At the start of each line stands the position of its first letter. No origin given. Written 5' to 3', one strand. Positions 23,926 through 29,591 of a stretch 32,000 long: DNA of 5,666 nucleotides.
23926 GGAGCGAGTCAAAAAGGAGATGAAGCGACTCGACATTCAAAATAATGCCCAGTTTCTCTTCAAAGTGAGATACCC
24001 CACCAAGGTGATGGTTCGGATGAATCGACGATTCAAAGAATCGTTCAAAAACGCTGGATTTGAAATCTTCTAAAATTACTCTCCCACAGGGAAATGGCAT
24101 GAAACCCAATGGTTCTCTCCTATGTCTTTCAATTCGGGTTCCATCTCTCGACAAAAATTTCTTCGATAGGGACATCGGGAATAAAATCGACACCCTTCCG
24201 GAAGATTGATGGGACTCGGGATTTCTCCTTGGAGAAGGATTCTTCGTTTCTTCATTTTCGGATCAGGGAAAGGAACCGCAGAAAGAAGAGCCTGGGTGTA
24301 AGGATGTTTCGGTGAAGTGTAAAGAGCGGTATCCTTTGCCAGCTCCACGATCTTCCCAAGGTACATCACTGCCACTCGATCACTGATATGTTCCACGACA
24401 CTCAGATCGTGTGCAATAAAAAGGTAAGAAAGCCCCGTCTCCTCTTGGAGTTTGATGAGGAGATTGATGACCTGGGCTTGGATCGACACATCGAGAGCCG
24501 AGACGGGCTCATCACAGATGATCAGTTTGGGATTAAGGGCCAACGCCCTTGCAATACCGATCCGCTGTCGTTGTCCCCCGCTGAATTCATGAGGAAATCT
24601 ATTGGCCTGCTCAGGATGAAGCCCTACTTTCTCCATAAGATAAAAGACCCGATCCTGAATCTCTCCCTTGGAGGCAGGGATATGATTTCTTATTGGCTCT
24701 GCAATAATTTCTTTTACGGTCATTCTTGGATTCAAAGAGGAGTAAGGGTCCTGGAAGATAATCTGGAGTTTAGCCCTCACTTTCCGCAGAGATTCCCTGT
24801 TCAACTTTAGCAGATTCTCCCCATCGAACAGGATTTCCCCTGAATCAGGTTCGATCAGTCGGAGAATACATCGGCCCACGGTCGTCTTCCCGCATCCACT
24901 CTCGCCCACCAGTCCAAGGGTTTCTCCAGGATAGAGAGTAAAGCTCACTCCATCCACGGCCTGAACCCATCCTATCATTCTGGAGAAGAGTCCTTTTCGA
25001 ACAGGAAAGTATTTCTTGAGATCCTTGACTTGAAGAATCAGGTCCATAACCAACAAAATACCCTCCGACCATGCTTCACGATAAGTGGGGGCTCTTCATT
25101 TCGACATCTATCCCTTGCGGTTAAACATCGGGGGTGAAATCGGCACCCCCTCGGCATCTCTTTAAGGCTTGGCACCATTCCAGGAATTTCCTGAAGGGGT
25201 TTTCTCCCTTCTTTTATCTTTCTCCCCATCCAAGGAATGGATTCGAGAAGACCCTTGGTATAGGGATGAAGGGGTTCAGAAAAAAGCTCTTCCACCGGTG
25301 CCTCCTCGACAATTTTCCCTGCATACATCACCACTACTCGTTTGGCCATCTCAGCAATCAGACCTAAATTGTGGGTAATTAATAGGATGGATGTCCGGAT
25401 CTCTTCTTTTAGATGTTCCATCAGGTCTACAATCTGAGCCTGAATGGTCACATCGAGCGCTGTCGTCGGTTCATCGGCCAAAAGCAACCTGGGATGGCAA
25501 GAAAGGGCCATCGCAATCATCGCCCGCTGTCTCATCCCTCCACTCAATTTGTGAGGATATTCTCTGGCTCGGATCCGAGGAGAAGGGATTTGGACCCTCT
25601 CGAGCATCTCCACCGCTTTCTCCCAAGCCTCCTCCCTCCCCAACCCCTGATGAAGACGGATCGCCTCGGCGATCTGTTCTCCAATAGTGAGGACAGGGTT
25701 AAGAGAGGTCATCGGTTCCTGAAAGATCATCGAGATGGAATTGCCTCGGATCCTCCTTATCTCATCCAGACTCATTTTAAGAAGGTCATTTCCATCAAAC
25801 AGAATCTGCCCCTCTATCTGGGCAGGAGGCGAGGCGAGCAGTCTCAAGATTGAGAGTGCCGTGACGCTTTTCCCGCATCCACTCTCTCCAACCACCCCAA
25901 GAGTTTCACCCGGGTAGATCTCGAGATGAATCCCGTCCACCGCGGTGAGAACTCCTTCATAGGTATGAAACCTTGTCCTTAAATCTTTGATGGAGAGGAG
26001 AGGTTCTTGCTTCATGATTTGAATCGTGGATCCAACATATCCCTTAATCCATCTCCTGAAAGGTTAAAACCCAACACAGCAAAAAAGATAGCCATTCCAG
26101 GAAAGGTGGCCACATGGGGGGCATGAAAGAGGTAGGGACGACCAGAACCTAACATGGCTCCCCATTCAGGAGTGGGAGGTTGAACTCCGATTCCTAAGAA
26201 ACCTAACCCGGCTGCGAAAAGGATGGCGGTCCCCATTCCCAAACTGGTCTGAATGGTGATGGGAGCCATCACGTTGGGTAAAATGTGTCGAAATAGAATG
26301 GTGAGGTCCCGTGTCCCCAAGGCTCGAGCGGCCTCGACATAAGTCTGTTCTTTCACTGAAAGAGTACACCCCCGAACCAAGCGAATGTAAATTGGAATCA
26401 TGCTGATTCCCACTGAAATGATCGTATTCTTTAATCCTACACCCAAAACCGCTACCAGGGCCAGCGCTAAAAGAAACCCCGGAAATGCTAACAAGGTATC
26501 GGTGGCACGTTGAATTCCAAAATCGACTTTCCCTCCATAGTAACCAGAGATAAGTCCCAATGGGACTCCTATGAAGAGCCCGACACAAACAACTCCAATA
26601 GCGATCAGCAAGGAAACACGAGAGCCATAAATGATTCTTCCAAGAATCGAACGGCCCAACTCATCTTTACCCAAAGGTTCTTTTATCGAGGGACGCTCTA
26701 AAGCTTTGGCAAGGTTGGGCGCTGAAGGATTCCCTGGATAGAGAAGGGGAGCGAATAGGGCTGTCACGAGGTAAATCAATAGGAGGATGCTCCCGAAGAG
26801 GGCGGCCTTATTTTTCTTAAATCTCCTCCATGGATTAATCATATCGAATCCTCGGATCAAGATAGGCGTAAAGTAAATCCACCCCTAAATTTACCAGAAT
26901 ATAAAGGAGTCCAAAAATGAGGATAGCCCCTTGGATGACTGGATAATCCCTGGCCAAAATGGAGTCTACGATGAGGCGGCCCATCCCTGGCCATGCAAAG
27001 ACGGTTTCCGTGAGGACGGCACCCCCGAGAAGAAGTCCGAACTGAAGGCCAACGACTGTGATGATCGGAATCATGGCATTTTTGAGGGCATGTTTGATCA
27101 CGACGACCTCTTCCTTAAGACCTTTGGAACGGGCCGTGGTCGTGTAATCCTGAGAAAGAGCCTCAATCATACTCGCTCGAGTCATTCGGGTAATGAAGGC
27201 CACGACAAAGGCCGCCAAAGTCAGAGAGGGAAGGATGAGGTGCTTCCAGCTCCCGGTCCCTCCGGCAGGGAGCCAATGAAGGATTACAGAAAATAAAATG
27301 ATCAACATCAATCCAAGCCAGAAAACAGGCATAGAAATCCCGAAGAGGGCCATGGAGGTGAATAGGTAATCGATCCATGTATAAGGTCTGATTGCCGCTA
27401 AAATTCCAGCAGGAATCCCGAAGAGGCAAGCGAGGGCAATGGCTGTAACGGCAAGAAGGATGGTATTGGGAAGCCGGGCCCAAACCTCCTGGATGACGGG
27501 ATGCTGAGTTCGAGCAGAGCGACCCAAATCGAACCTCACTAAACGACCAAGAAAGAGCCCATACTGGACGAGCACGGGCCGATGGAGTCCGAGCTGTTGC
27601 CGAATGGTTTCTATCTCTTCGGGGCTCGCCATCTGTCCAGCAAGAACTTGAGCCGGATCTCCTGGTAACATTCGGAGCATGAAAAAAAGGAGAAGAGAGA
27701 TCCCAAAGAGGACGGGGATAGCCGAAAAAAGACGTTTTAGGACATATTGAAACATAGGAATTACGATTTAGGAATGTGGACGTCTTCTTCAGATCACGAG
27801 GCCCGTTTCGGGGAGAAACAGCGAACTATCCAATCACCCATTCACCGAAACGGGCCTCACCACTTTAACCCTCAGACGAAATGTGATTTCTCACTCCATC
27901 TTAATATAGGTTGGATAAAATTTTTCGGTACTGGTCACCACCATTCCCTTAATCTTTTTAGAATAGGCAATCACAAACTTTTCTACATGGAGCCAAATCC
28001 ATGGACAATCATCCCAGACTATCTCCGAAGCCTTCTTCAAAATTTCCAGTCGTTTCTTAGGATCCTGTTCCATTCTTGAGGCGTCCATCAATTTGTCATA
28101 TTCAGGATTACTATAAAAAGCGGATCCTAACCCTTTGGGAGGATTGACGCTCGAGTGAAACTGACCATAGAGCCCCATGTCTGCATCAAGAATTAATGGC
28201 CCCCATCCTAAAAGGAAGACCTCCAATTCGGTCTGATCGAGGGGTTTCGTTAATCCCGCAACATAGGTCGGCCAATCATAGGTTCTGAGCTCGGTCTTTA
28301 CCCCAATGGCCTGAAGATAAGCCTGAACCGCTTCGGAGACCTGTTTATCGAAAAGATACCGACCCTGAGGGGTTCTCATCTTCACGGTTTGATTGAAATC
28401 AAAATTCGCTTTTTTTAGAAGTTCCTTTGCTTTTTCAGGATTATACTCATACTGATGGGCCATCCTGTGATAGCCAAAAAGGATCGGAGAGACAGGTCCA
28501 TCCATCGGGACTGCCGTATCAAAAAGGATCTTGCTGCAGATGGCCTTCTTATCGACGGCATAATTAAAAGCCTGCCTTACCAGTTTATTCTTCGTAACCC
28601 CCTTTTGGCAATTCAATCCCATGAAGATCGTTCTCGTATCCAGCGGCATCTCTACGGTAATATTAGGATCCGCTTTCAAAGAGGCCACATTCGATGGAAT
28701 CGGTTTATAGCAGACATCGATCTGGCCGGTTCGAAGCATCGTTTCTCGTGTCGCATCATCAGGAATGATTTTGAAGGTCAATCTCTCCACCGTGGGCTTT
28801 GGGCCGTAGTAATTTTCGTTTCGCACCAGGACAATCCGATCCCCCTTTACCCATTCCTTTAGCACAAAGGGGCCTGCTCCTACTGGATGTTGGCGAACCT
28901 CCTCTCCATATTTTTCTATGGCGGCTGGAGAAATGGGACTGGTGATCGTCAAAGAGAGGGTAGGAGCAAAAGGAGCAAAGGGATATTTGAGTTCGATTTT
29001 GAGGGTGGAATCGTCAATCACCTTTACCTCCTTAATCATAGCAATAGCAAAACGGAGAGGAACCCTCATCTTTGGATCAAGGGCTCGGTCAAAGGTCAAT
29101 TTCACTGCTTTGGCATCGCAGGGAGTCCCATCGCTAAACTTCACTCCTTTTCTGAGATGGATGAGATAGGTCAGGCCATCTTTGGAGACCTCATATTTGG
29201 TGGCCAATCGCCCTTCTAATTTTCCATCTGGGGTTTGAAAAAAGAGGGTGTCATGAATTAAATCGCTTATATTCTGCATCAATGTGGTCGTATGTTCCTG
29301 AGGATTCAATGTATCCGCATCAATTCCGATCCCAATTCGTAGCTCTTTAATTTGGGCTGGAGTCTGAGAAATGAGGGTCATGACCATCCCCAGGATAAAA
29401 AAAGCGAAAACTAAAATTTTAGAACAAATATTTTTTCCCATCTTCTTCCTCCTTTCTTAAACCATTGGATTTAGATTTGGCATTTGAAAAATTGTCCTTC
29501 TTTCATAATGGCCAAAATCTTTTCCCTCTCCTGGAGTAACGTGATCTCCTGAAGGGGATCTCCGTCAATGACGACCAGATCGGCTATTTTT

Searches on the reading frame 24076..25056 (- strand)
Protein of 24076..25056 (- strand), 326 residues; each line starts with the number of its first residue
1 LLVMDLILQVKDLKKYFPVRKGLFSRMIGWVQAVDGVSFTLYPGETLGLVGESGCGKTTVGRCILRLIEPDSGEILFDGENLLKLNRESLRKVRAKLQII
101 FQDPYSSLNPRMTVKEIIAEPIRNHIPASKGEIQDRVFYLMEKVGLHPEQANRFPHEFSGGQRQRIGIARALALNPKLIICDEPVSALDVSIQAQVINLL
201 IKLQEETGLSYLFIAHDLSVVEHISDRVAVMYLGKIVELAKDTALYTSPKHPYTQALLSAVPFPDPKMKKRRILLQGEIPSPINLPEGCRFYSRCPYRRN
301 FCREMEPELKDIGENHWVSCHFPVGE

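Call 6: search_protein_families(library=pfam, proteins=[window:24076-25056:-], max_evalue=0.001)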
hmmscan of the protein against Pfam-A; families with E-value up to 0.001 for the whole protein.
window:24076-25056:- (326 aa): 3 families
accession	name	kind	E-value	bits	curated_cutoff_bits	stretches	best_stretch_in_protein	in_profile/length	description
PF00005.33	ABC_tran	-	8.8e-36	124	25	1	35-185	2-136/137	ABC transporter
PF08352.17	oligo_HPY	-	2e-18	66.9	27.1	1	237-302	1-65/65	Oligopeptide/dipeptide transporter, C-terminal region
PF13304.12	AAA_21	-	0.00018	22.1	27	0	155-218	235-300/304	AAA domain, putative AbiEii toxin, Type IV TA system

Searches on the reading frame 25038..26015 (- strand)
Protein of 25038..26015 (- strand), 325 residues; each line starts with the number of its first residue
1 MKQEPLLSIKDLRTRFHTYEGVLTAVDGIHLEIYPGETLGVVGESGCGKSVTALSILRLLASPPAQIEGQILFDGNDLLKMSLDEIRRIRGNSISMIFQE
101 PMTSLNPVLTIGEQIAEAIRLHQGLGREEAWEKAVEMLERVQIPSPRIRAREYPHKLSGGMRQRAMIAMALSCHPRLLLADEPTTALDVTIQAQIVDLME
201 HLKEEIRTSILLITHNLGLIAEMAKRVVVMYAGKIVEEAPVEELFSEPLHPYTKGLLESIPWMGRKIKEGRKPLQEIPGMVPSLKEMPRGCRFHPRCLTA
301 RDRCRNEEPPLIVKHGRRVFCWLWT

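Call 6: search_protein_families(library=pfam, proteins=[window:25038-26015:-], max_evalue=0.001)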
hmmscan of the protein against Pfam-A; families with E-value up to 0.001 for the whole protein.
window:25038-26015:- (325 aa): 4 families
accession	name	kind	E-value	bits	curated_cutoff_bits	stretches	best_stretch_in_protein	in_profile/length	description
PF00005.33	ABC_tran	-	3.5e-30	105.8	25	1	27-185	2-137/137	ABC transporter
PF08352.17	oligo_HPY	-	2.3e-20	73.2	27.1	1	236-304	1-65/65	Oligopeptide/dipeptide transporter, C-terminal region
PF13304.12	AAA_21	-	7.5e-08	33.2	27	1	152-220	233-303/304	AAA domain, putative AbiEii toxin, Type IV TA system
PF02463.25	SMC_N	-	0.00057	19.8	40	0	40-231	28-213/220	RecF/RecN/SMC N terminal domain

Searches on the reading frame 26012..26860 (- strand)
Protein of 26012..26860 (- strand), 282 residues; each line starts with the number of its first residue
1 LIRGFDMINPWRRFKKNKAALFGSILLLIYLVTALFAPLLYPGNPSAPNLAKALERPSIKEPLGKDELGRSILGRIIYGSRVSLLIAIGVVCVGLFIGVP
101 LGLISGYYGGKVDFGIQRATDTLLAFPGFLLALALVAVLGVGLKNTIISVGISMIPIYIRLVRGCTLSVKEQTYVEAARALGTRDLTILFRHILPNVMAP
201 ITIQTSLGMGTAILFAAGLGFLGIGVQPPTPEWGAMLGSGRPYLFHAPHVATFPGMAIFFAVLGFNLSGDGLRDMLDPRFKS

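Call 6: search_protein_families(library=pfam, proteins=[window:26012-26860:-], max_evalue=0.001)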
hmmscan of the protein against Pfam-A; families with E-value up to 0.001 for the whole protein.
window:26012-26860:- (282 aa): 2 families
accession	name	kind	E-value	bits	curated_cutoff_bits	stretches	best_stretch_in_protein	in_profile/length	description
PF00528.27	BPD_transp_1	-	1.7e-29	103.3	26.4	1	98-281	1-183/184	Binding-protein-dependent transport system inner membrane component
PF12911.12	OppC_N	-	2.6e-12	46.8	23.9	1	11-53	7-49/53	N-terminal TM domain of oligopeptide transport permease C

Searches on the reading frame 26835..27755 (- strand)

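Call 6: search_protein_families(library=pfam, proteins=[window:26835-27755:-], max_evalue=0.001)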
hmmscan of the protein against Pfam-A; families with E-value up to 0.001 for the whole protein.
window:26835-27755:- (306 aa): 2 families
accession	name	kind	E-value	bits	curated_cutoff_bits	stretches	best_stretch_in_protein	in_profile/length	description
PF00528.27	BPD_transp_1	-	7.9e-46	156.5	26.4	1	113-304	1-183/184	Binding-protein-dependent transport system inner membrane component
PF19300.4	BPD_transp_1_N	-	3.1e-17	63.2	23.8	1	1-101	1-113/114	Binding-prot-dependent transport system membrane comp, N-term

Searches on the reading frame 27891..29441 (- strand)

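Call 6: search_protein_families(library=pfam, proteins=[window:27891-29441:-], max_evalue=0.001)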
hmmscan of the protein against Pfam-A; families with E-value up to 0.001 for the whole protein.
window:27891-29441:- (516 aa): 1 family
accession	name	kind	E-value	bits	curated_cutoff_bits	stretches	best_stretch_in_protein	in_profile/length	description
PF00496.27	SBP_bac_5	-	1.1e-96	324.7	32.4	1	75-432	2-365/368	Bacterial extracellular solute-binding proteins, family 5 Middle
